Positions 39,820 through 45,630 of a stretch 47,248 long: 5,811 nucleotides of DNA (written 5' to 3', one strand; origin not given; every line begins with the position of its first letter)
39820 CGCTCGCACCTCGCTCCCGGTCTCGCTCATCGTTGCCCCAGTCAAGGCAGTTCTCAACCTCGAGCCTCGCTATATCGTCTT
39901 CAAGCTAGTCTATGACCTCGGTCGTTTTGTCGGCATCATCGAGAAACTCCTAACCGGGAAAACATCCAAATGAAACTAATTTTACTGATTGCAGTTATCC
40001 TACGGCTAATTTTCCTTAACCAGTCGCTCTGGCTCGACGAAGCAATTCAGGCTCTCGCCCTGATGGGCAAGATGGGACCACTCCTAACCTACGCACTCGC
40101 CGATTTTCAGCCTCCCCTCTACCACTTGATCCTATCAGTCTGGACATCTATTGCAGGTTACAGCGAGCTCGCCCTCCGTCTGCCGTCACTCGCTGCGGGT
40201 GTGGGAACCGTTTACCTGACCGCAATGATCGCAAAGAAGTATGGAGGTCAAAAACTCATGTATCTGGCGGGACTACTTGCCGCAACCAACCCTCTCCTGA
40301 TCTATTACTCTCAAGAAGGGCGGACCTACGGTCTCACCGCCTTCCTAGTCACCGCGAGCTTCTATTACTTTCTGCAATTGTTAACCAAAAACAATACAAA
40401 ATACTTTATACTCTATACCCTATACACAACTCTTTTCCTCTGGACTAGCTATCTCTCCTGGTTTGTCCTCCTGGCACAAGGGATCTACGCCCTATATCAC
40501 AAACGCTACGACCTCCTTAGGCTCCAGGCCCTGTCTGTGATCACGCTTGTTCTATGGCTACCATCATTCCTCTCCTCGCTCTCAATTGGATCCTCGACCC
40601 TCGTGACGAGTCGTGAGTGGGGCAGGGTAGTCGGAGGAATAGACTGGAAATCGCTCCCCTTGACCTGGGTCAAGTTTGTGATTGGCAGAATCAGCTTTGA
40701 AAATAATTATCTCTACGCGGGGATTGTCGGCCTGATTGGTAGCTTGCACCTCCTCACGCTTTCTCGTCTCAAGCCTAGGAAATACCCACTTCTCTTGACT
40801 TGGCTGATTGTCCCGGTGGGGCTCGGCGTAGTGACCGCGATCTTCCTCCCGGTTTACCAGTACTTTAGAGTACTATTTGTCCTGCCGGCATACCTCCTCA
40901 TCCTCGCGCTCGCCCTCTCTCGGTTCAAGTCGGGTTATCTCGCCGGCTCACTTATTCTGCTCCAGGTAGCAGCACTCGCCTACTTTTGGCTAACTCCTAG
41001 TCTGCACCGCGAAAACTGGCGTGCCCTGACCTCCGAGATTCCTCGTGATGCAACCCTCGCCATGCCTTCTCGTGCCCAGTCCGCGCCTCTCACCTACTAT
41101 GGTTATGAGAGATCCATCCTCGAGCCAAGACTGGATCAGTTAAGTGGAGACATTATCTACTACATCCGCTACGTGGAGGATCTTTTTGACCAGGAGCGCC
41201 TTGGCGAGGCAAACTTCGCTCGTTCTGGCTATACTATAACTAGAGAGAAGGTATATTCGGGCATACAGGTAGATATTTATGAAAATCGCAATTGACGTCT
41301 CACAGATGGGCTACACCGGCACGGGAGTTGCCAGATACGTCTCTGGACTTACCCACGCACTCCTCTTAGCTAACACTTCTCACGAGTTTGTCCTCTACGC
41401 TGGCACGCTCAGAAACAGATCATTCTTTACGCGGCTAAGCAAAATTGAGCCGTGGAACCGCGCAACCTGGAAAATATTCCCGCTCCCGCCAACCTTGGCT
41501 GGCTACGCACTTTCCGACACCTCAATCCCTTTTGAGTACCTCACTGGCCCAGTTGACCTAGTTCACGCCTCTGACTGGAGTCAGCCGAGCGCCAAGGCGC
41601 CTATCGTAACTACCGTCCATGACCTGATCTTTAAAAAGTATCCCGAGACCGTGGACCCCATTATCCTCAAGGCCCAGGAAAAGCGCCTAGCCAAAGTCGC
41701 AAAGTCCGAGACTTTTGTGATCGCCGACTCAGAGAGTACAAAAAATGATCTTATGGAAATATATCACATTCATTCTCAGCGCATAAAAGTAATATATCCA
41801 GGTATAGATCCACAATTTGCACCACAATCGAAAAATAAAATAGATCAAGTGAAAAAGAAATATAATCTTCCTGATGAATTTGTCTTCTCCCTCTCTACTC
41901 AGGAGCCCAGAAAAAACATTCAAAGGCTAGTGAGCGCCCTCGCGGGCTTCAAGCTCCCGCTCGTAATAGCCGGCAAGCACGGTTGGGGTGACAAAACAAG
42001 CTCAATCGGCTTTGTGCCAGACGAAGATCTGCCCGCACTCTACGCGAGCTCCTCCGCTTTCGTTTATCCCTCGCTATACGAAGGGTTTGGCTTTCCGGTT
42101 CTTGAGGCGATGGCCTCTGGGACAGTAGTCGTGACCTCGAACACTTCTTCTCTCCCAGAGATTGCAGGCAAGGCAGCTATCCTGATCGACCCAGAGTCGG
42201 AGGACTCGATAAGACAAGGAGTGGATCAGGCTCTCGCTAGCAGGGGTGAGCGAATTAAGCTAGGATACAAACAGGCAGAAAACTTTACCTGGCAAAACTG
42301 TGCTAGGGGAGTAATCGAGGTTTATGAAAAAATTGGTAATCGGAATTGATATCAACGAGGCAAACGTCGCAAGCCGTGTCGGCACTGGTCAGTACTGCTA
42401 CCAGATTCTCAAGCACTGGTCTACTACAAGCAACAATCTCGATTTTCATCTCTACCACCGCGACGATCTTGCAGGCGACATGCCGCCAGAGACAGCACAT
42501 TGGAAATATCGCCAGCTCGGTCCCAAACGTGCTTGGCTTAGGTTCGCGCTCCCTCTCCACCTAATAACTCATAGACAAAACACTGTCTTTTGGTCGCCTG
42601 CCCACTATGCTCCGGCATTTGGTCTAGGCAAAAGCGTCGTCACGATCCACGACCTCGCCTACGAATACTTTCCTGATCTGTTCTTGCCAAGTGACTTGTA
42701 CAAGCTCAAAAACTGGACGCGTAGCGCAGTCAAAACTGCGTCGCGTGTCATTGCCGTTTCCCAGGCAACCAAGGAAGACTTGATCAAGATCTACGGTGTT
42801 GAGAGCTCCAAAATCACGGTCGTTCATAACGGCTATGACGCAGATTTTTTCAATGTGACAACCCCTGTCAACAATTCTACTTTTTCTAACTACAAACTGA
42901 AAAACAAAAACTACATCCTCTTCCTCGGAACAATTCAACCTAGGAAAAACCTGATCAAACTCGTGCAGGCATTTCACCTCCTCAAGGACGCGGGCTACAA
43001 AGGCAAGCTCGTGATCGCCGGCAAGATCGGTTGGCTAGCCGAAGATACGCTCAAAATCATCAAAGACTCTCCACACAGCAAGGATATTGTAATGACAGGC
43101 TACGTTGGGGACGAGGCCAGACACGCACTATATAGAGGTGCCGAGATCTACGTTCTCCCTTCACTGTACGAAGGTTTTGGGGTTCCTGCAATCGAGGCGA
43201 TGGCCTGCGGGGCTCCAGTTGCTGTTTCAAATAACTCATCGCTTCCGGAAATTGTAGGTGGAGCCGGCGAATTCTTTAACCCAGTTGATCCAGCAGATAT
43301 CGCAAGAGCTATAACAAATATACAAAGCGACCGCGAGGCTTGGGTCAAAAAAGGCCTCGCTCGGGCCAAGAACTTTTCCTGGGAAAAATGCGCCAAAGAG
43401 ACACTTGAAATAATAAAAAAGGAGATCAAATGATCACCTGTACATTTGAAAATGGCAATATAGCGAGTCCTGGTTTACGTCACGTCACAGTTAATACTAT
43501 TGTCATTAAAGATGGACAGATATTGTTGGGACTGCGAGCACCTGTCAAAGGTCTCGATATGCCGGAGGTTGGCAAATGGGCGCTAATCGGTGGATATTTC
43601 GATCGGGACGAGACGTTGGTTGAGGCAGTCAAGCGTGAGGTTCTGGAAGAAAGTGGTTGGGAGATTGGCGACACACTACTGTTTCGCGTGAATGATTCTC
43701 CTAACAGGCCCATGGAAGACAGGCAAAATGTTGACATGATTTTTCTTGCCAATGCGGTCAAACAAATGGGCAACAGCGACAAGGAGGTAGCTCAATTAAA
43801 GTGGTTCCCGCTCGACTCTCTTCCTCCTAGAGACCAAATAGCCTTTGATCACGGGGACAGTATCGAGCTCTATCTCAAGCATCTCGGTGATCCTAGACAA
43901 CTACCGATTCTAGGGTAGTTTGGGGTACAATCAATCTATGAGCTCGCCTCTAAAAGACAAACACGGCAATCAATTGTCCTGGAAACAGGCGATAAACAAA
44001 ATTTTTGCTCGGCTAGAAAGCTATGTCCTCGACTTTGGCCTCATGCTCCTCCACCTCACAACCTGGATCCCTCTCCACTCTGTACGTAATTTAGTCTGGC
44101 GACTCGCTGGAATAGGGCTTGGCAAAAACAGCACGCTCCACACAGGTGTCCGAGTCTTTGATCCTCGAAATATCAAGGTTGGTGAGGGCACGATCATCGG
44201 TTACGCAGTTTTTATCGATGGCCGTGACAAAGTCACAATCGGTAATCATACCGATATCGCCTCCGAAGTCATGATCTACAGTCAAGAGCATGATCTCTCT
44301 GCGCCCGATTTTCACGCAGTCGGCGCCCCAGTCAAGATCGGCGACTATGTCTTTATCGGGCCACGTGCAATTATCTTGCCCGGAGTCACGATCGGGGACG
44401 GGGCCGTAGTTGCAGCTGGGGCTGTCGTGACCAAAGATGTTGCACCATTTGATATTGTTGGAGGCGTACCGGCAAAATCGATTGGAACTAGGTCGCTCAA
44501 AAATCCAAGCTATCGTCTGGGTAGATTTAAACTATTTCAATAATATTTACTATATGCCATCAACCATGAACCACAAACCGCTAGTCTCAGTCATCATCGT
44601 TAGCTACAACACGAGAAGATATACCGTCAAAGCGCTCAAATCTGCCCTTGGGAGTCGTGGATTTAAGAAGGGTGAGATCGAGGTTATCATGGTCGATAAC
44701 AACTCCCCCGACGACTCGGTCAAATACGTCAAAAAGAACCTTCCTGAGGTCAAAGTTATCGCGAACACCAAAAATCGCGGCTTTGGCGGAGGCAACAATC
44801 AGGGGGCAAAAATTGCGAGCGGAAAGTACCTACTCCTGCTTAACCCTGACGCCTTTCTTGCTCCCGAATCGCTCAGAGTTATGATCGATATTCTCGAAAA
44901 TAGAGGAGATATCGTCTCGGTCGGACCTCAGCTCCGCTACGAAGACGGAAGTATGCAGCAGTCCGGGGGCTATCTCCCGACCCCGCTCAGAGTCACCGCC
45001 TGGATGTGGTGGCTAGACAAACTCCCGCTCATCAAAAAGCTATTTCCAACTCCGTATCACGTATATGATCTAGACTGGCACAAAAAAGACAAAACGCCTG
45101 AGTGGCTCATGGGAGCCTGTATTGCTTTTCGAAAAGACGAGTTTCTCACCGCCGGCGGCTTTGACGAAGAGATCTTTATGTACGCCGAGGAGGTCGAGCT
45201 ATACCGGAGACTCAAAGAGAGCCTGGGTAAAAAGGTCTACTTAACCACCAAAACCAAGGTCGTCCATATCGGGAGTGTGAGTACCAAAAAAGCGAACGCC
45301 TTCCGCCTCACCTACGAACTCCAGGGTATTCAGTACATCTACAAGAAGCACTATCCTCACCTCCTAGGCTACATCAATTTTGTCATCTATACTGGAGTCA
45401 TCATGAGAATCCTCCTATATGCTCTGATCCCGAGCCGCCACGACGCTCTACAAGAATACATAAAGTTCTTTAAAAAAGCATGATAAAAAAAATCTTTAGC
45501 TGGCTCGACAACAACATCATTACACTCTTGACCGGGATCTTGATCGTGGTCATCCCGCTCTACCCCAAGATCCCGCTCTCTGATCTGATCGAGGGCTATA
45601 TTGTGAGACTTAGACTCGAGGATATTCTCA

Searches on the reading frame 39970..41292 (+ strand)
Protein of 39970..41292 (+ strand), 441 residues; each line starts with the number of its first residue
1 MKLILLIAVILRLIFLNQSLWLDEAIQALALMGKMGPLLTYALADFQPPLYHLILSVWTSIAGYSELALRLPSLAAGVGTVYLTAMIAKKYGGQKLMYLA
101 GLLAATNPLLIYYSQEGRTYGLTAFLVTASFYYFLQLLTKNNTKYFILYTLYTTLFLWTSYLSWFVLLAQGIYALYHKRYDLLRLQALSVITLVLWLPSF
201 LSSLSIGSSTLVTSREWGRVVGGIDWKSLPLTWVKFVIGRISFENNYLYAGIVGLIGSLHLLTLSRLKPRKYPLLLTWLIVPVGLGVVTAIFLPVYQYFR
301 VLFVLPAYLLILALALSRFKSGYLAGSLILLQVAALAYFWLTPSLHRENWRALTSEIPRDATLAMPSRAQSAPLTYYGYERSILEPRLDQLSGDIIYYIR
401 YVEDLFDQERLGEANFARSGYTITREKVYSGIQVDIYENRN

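Call 62: search_protein_families(library=pfam, proteins=[window:39970-41292:+], max_evalue=0.05)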
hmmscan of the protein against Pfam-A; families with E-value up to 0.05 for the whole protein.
window:39970-41292:+ (441 aa): 1 family
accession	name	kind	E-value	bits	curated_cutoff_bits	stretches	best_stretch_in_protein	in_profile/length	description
PF13231.12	PMT_2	-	9.5e-12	45.9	26.1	1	47-197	2-151/160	Dolichyl-phosphate-mannose-protein mannosyltransferase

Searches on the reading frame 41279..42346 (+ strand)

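Call 62: search_protein_families(library=pfam, proteins=[window:41279-42346:+], max_evalue=0.05)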
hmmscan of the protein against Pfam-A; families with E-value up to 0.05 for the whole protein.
window:41279-42346:+ (356 aa): 7 families
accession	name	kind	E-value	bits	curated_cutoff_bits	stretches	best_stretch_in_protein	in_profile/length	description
PF00534.26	Glycos_transf_1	-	4e-26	92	26.4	1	192-331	8-168/172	Glycosyl transferases group 1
PF13692.12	Glyco_trans_1_4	-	1.4e-18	67.9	27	1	234-319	55-140/142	Glycosyl transferases group 1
PF13439.12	Glyco_transf_4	-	2.3e-14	54.2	28.5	1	16-179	3-169/170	Glycosyltransferase Family 4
PF13524.12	Glyco_trans_1_2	-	2.8e-09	37.5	25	1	215-333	3-126/144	Glycosyl transferase-like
PF20706.3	GT4-conflict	-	0.0005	19.6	26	1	250-293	274-317/385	Family 4 Glycosyltransferase in conflict systems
PF13579.12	Glyco_trans_4_4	-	0.0012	19.6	29.7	1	15-175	1-158/158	Glycosyl transferase 4-like domain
PF04464.20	Glyphos_transf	-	0.049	13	22.1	0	126-199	119-190/367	CDP-Glycerol:Poly(glycerophosphate) glycerophosphotransferase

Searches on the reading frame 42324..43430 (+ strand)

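Call 62: search_protein_families(library=pfam, proteins=[window:42324-43430:+], max_evalue=0.05)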
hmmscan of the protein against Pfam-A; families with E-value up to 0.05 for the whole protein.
window:42324-43430:+ (369 aa): 7 families
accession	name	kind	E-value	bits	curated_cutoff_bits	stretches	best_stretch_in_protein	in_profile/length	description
PF00534.26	Glycos_transf_1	-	1.6e-30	106.4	26.4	1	189-338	9-160/172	Glycosyl transferases group 1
PF13692.12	Glyco_trans_1_4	-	1.3e-25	90.7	27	1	196-335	2-141/142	Glycosyl transferases group 1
PF13439.12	Glyco_transf_4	-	4.6e-16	59.7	28.5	1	77-174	72-169/170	Glycosyltransferase Family 4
PF20706.3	GT4-conflict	-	4e-12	46.3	26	1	133-342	141-349/385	Family 4 Glycosyltransferase in conflict systems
PF13579.12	Glyco_trans_4_4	-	1.5e-05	25.9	29.7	1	104-170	97-158/158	Glycosyl transferase 4-like domain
PF13524.12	Glyco_trans_1_2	-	0.0016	18.8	25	1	220-357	9-139/144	Glycosyl transferase-like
PF08323.17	Glyco_transf_5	-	0.025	14.7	22.7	0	101-157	158-228/239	Starch synthase catalytic domain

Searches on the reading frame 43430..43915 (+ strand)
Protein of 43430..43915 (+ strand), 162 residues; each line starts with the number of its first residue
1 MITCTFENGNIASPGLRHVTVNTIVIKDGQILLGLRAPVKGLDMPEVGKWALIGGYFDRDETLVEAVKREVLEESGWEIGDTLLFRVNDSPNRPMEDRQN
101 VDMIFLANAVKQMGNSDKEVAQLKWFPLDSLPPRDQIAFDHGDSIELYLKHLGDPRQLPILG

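Call 62: search_protein_families(library=pfam, proteins=[window:43430-43915:+], max_evalue=0.05)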
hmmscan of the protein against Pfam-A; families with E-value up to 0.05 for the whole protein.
window:43430-43915:+ (162 aa): 1 family
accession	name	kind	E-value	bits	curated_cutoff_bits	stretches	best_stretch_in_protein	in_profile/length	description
PF00293.34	NUDIX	-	6.5e-16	59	21.1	1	17-145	2-131/134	NUDIX domain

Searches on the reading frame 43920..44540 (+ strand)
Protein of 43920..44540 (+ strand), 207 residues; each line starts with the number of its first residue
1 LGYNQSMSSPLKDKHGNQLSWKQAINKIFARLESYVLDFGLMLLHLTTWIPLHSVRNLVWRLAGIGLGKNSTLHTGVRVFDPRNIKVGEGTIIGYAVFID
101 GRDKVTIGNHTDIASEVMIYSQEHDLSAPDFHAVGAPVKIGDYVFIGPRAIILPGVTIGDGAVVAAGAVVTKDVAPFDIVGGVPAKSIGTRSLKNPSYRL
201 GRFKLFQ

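Call 62: search_protein_families(library=pfam, proteins=[window:43920-44540:+], max_evalue=0.05)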
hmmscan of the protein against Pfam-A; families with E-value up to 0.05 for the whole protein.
window:43920-44540:+ (207 aa): 3 families
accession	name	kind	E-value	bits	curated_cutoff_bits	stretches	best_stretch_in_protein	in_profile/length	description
PF00132.30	Hexapep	-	1.4e-14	53.5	27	1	138-172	2-36/36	Bacterial transferase hexapeptide (six repeats)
PF14602.12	Hexapep_2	-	6.7e-12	45.4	27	1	137-172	1-34/34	Hexapeptide repeat of succinyl-transferase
PF25084.1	LbH_EIF2B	-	0.002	18.5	54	0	86-174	23-97/105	EIF2B subunit epsilon LbH domain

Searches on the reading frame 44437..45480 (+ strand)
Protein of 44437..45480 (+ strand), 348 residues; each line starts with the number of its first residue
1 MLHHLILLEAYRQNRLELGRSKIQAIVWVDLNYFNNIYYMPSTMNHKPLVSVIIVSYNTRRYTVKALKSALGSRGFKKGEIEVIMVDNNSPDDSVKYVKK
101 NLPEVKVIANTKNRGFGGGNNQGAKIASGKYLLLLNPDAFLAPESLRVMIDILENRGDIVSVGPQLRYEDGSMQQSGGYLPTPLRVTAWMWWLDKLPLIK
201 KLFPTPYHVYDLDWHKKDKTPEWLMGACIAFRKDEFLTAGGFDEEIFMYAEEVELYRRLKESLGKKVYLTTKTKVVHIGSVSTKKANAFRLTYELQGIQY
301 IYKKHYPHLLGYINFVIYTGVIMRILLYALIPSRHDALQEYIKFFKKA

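Call 62: search_protein_families(library=pfam, proteins=[window:44437-45480:+], max_evalue=0.05)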
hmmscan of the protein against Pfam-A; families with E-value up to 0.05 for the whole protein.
window:44437-45480:+ (348 aa): 3 families
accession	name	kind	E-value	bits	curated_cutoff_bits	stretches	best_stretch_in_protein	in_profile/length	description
PF00535.33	Glycos_transf_2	-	1.4e-24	87.3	23.3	1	51-178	1-128/168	Glycosyl transferase family 2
PF10111.15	Glyco_tranf_2_2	-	1.1e-07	32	27.3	1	71-153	20-106/276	Glycosyltransferase like family 2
PF13641.12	Glyco_tranf_2_3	-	5.2e-06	27.1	27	1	50-268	3-202/230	Glycosyltransferase like family 2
